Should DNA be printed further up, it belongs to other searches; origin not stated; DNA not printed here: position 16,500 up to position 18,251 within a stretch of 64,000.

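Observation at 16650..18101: GT2 glycosyltransferase fused to a CMP-NeuAc-synthetase-like cytidylyltransferase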

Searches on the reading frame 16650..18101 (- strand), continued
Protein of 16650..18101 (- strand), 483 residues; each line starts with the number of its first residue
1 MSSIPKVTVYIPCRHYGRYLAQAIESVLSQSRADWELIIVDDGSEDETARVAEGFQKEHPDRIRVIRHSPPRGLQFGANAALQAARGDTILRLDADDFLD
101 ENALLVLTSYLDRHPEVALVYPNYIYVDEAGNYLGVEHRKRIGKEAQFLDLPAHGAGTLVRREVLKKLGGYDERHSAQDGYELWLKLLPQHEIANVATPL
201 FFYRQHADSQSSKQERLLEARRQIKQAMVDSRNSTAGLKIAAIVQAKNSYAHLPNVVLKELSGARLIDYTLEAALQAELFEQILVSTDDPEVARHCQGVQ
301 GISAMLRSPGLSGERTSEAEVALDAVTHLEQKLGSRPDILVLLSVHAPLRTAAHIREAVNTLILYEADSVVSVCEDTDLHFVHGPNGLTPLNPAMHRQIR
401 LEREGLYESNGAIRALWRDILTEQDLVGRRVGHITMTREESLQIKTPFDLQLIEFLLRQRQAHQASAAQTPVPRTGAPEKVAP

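Call 10: search_solved_structures(query=window:16653-18101:-, max_evalue=0.01, show_alignments=0)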
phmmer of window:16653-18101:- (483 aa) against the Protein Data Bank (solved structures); distinct sequences matched with E-value up to 0.01: 35.
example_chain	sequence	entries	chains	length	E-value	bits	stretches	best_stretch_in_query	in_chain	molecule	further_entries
2z87_A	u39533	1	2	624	5.9e-22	81.3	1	3-190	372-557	Chondroitin synthase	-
2z86_A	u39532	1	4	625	6e-22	81.3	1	3-190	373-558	Chondroitin synthase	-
6p61_A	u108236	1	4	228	9.7e-22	80.6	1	2-225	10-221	Glycosyltransferase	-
6ifd_A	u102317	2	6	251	1.1e-15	60.6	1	242-461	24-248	CMP-N-acetylneuraminate Synthetase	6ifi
1eyr_A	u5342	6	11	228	5.1e-15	58.5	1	240-461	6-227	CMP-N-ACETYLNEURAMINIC ACID SYNTHETASE | N-acylneuraminate cytidylyltransferase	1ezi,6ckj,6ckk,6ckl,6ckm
3bcv_A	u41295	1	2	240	1.8e-14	56.7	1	1-112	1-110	Putative glycosyltransferase protein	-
1h7l_A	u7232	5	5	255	1.3e-09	40.6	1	5-122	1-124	SPORE COAT POLYSACCHARIDE BIOSYNTHESIS PROTEIN SPSA | PROTEIN (SPORE COAT POLYSACCHARIDE BIOSYNTHESIS PROTEIN SPSA)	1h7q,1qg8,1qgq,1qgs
5hea_A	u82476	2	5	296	3.3e-09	39.3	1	7-119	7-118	Putative glycosyltransferase (GalT1)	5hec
9omj_A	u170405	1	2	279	7.9e-09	38.1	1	6-117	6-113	Glycosyltransferase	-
9omm_A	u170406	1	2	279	8e-09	38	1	7-118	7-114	Glycosyltransferase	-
9omh_A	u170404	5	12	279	8.6e-09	37.9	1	7-117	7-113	Glycosyltransferase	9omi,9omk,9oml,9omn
5tze_C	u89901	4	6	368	6.2e-08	35.1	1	6-119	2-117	Glycosyl transferase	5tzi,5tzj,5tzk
1qwj_A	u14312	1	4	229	1.2e-07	34.1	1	240-454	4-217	cytidine monophospho-N-acetylneuraminic acid synthetase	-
5tz8_A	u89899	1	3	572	1.3e-07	34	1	6-119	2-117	Glycosyl transferase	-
9t4z_A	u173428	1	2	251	2.3e-07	33.2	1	238-420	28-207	PpNeuA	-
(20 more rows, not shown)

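Call 20: find_related_loci(query=A1, collection=genome_contigs, flank=10000)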
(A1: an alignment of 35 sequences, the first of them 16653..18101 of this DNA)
Query A1 (483 aa) in genome_contigs; peptide patterns used: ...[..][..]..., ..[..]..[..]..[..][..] (x = any residue, [..] = any of these).
198 stretches matched a pattern; 113 encode a relative of the query (tblastn E <= 1e-3); the best 80 are kept; 80 distinct loci.
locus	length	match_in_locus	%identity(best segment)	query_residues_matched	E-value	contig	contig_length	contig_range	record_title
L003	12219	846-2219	77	3-460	0e+0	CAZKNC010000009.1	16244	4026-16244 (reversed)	MAG TPA_asm: uncultured Planctomycetia bacterium isolate binchicken_co95_84 genome assembly, contig: NODE_1704_length_16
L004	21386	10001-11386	62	6-467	0e+0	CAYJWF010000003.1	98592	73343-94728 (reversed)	MAG TPA_asm: uncultured Planctomycetia bacterium isolate ERP125453_co1_501 genome assembly, contig: NODE_107_length_9859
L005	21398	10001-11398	58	5-475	4e-180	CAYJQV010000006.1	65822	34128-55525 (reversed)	MAG TPA_asm: uncultured Planctomycetia bacterium isolate ERP125453_co1_223 genome assembly, contig: NODE_257_length_6582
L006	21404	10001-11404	56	5-478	5e-176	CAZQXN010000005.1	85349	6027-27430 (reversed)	MAG TPA_asm: uncultured Planctomycetia bacterium isolate SRP167671_co1_127 genome assembly, contig: NODE_255_length_8534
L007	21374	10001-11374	55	5-461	5e-170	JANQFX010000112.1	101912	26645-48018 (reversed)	MAG: Thiohalocapsa sp. isolate PL23b_bin.21 k99_1635541, whole genome shotgun sequence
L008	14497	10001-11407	54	5-473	9e-169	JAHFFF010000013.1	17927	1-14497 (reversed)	MAG: Candidatus Omnitrophota bacterium isolate nzgw286 NODE_1844_length_17928_cov_3.603527, whole genome shotgun sequenc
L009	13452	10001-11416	52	5-476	2e-167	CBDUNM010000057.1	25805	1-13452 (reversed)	MAG TPA_asm: uncultured Chromatiales bacterium isolate SRR22808130_binner13_Refined_37 genome assembly, contig: ERZ25043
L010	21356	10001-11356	56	6-457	4e-167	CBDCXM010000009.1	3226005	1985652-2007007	MAG: Candidatus Multivoradales bacterium isolate 852031d1-50b3-41a2-8b2a-c611aff086b7 genome assembly, contig: contig_9,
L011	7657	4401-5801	52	5-476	1e-164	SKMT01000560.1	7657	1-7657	MAG: Myxococcales bacterium isolate CSSed162cmA_256 CSSed16-2cmA-41569, whole genome shotgun sequence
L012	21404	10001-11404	55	2-469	2e-164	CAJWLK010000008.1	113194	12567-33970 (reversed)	MAG TPA_asm: uncultured Gemmatimonadetes bacterium isolate ERR599156_bin.217_MetaBAT_v2.12.1_MAG genome assembly, contig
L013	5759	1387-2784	53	5-476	2e-164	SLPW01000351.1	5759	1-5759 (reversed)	MAG: Myxococcales bacterium isolate CSSed165cm_511 CSSed16-5cm-68673, whole genome shotgun sequence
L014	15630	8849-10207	54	5-458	2e-161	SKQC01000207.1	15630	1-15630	MAG: Myxococcales bacterium isolate CSSed162cmA_402 CSSed16-2cmA-9867, whole genome shotgun sequence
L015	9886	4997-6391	52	5-470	4e-161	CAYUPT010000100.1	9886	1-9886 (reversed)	MAG TPA_asm: uncultured Bradymonadales bacterium isolate binchicken_co32_467 genome assembly, contig: NODE_11963_length_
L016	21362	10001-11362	55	5-459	7e-160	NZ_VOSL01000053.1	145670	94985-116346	Lujinxingia vulgaris strain TMQ2 scaffold54, whole genome shotgun sequence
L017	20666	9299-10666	54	5-461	4e-160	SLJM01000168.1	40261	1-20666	MAG: Myxococcales bacterium isolate CSSed165cm_238 CSSed16-5cm-1157, whole genome shotgun sequence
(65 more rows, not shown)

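Call 43: predict_structure(alignment_id=A1)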
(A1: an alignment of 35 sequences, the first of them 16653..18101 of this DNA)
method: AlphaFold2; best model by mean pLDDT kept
length: 483 residues; sequences in the alignment: 35
mean_pLDDT: 86.9   pTM: 0.83
mean pLDDT of the five models: 86.9, 85.8, 83.2, 82.8, 78.6
residues with pLDDT >= 90: 283; 70-90: 138; 50-70: 48; < 50: 14
segments of 3 or more residues with pLDDT < 50: 473-483
pLDDT, mean of each block of 10 residues (from residue 1): 86 91 97 97 93 97 95 91 96 94 97 94 87 79 63 71 92 82 84 87 77 74 87 75 96 93 95 96 97 95 94 91 97 96 96 95 91 75 76 61 67 96 92 89 92 93 82 46 42
secondary structure, 60 per line:
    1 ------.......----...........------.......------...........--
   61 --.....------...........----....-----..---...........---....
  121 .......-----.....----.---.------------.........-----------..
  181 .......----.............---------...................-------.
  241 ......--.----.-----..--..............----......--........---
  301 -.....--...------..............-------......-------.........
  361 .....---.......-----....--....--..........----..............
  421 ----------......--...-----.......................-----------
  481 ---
elements in order: E7-13 H18-28 E35-41 H48-58 E63-67 H74-84 E89-92 H103-113 E117-127 E133-137 E159-161 H162-167 H179-187 E192-204 H214-232 E240-246 H266-277 E282-287 H290-297 E302-306 H318-331 E339-344 H352-365 E369-375 E381-384 E387-390 H393-402 E407-417 E431-436 H447-469

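Call 46: fold_search(model_id=the predicted structure, library=pdb)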
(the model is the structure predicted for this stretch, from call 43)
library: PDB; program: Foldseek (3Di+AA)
matches with E <= 10: 1834; with E <= 0.001: 711
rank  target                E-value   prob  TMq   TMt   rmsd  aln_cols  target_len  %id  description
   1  6p61_B                3.9e-21  1.00  0.38  0.94   1.8       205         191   27  Structure of a Glycosyltransferase from Leptospira borgpetersenii serovar Hardjo-bovis (strain JB197) (released 2019-07-10)
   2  6p61_C                5.9e-21  1.00  0.38  0.94   1.9       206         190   28  Structure of a Glycosyltransferase from Leptospira borgpetersenii serovar Hardjo-bovis (strain JB197) (released 2019-07-10)
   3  8viw_A                4.2e-20  1.00  0.40  0.36  19.7       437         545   14  Cryo-EM structure of heparosan synthase 2 from Pasteurella multocida with polysaccharide in the GlcNAc-T active site (released 2024-07-24)
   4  8vh8_A                1.2e-19  1.00  0.40  0.37  19.3       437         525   14  Crystal structure of heparosan synthase 2 from Pasteurella multocida at 2.85 A (released 2024-09-04)
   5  8vh8_D                2.4e-19  1.00  0.40  0.37  19.5       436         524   15  Crystal structure of heparosan synthase 2 from Pasteurella multocida at 2.85 A (released 2024-09-04)
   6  6ifd_B                3.4e-19  1.00  0.41  0.81   6.1       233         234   29  Crystal Structure of CMP-N-acetylneuraminate Synthetase from Vibrio cholerae in complex with CDP and Mg2+. (released 2019-07-03)
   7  6p61_A                3.6e-19  1.00  0.37  0.90   2.3       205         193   28  Structure of a Glycosyltransferase from Leptospira borgpetersenii serovar Hardjo-bovis (strain JB197) (released 2019-07-10)
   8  6ifd_C                3.8e-19  1.00  0.40  0.83   5.6       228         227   29  Crystal Structure of CMP-N-acetylneuraminate Synthetase from Vibrio cholerae in complex with CDP and Mg2+. (released 2019-07-03)
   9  8vh8_B                3.8e-19  1.00  0.40  0.37  20.6       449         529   15  Crystal structure of heparosan synthase 2 from Pasteurella multocida at 2.85 A (released 2024-09-04)
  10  6ifd_A                5.2e-19  1.00  0.39  0.85   5.4       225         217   29  Crystal Structure of CMP-N-acetylneuraminate Synthetase from Vibrio cholerae in complex with CDP and Mg2+. (released 2019-07-03)
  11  8vh8_C                6.2e-19  1.00  0.40  0.37  19.5       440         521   15  Crystal structure of heparosan synthase 2 from Pasteurella multocida at 2.85 A (released 2024-09-04)
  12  8vh7_B                1.4e-18  1.00  0.40  0.37  19.4       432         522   14  Crystal structure of heparosan synthase 2 from Pasteurella multocida at 1.98 A (released 2024-07-24)
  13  8vh7_A                2.6e-18  1.00  0.39  0.36  19.0       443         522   14  Crystal structure of heparosan synthase 2 from Pasteurella multocida at 1.98 A (released 2024-07-24)
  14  1eyr_A                2.8e-18  1.00  0.39  0.80   5.8       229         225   27  Structure of a sialic acid activating synthetase, CMP acylneuraminate synthetase in the presence and absence of CDP (released 2001-02-14)
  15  2z86_D                4.2e-18  1.00  0.36  0.30  16.9       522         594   12  Crystal structure of chondroitin polymerase from Escherichia coli strain K4 (K4CP) complexed with UDP-GlcUA and UDP (released 2008-09-16)
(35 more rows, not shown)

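Call 52: list_cluster_members(proteins=[P0001, P0111, P0064, P0073])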
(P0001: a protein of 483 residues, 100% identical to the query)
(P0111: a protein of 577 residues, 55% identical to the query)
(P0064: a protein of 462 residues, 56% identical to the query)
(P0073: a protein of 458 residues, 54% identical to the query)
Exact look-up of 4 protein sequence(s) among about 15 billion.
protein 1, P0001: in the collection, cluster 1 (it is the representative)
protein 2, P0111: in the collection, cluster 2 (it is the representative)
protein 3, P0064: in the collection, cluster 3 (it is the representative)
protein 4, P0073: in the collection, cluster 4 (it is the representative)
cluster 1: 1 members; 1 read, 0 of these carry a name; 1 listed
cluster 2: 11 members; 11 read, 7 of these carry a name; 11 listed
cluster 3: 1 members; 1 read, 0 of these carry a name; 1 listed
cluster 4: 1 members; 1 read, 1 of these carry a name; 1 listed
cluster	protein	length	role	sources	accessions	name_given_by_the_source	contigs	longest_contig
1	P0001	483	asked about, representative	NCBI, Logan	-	-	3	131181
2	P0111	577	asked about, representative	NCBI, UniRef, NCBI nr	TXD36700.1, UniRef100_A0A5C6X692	glycosyltransferase family 2 protein [Lujinxingia vulgaris] | Glycosyltransferase family 2 protein n=2 Tax=Lujinxingia vulgaris TaxID=2600176 ...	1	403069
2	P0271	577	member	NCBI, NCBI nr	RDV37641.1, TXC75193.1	glycosyltransferase [Bradymonadaceae bacterium TMQ3]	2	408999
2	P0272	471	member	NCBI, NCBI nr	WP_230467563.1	glycosyltransferase family 2 protein [Lujinxingia vulgaris]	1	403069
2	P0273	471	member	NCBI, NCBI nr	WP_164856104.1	glycosyltransferase family 2 protein [Lujinxingia sediminis]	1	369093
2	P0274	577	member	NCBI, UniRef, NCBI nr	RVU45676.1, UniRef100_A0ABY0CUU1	glycosyltransferase [Lujinxingia sediminis] | Glycosyltransferase n=2 Tax=Lujinxingia sediminis TaxID=2480984 RepID=A0ABY0CUU1_9DELT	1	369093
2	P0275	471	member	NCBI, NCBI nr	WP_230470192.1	glycosyltransferase family 2 protein [Lujinxingia vulgaris]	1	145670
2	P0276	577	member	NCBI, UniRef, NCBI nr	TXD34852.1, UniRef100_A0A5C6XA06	glycosyltransferase family 2 protein [Lujinxingia vulgaris] | Glycosyltransferase family 2 protein n=2 Tax=Lujinxingia vulgaris TaxID=2600176 ...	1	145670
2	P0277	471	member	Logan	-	-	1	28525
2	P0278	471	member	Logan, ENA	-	-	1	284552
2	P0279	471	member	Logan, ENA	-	-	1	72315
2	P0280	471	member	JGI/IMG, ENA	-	-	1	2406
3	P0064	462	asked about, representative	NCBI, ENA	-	-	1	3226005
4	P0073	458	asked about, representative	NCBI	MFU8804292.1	MAG: glycosyltransferase family 2 protein [Bradymonadaceae bacterium]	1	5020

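Call 57: search_protein_families(library=pfam, proteins=[L016:8598-10007:+, L016:6469-8601:+, L016:14126-16465:+, L017:12525-13706:+, L017:8298-9203:+, L014:11946-13472:+, L014:13127-14650:+, L017:10918-11631:+, L017:11670-12479:+], max_evalue=0.001)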
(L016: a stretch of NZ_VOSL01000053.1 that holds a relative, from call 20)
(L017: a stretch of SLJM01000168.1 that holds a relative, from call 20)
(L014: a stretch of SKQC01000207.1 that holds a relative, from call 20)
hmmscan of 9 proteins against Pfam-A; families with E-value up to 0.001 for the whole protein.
L016:8598-10007:+ (469 aa): 0 families

L016:6469-8601:+ (710 aa): 3 families
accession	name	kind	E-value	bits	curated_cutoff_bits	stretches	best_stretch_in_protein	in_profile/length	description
PF00733.27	Asn_synthase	-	9.9e-110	367.9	21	1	253-681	1-354/354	Asparagine synthase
PF13522.11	GATase_6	-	2.9e-39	134.5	27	1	31-166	1-130/130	Glutamine amidotransferase domain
PF13537.11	GATase_7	-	1.1e-37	129.2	25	1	48-171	1-122/123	Glutamine amidotransferase domain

L016:14126-16465:+ (779 aa): 1 family
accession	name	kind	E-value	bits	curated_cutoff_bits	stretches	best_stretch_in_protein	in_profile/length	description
PF00141.28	peroxidase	-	1.2e-75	254.8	27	2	130-439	11-237/237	Peroxidase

L017:12525-13706:+ (393 aa): 1 family
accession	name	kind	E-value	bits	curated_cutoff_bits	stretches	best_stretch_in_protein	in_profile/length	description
PF08100.18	Dimerisation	-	3.8e-06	27.1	25.6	1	76-133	17-76/93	O-methyltransferase dimerisation domain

L017:8298-9203:+ (301 aa): 0 families

L014:11946-13472:+ (508 aa): 12 families
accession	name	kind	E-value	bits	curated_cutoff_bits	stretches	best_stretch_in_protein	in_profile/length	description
PF01593.30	Amino_oxidase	-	4e-41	142.2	19.8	1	22-454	1-442/443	Flavin containing amine oxidoreductase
PF13450.12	NAD_binding_8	-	5.6e-15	55.8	21.9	1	17-82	1-66/68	NAD(P)-binding Rossmann-like domain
PF01266.30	DAO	-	8.9e-13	48.9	27.9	1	14-54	1-40/353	FAD dependent oxidoreductase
PF00890.30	FAD_binding_2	-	1.3e-08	34.9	20.4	1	14-50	1-37/414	FAD binding domain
PF07992.20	Pyr_redox_2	-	1.4e-08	34.9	26.1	1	14-44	2-33/291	Pyridine nucleotide-disulphide oxidoreductase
PF12831.13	FAD_oxidored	-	2e-08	34.4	27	1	14-51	1-38/416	FAD dependent oxidoreductase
PF00070.33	Pyr_redox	-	1.4e-06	29.1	22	0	15-48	2-35/82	Pyridine nucleotide-disulphide oxidoreductase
PF01494.25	FAD_binding_3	-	7.7e-06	25.8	22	1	12-45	1-34/349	FAD binding domain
PF01946.23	Thi4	-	8.1e-06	25.7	26.2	1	5-50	10-56/235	Thi4 family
PF03486.20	HI0933_like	-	1.5e-05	25.1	50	0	14-48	2-36/244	HI0933-like protein Rossmann domain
PF05834.18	Lycopene_cycl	-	1.6e-05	24.6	23.4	1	14-59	1-49/380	Lycopene cyclase protein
PF01134.28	GIDA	-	6.4e-05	22.6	22.1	0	14-42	1-29/391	Glucose inhibited division protein A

L014:13127-14650:+ (507 aa): 2 families
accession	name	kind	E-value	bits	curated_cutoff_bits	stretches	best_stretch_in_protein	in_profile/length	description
PF08100.18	Dimerisation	-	6.4e-05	23.1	25.6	1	190-259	16-91/93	O-methyltransferase dimerisation domain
PF25213.1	HVO_A0261_N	-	0.00038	20.7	35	1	199-254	11-66/86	HVO_A0261 N-terminal domain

L017:10918-11631:+ (237 aa): 1 family
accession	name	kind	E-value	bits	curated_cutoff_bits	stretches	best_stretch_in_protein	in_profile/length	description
PF03102.20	NeuB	-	2.2e-28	99.8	22.1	1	57-232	53-234/241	NeuB family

L017:11670-12479:+ (269 aa): 2 families
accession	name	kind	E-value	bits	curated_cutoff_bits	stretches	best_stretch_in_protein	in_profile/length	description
PF02348.25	CTP_transf_3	-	4e-25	89.3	22.6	1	8-182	1-170/217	Cytidylyltransferase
PF12804.13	NTP_transf_3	-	7.1e-10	39.7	27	1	14-128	11-116/160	MobA-like NTP transferase domain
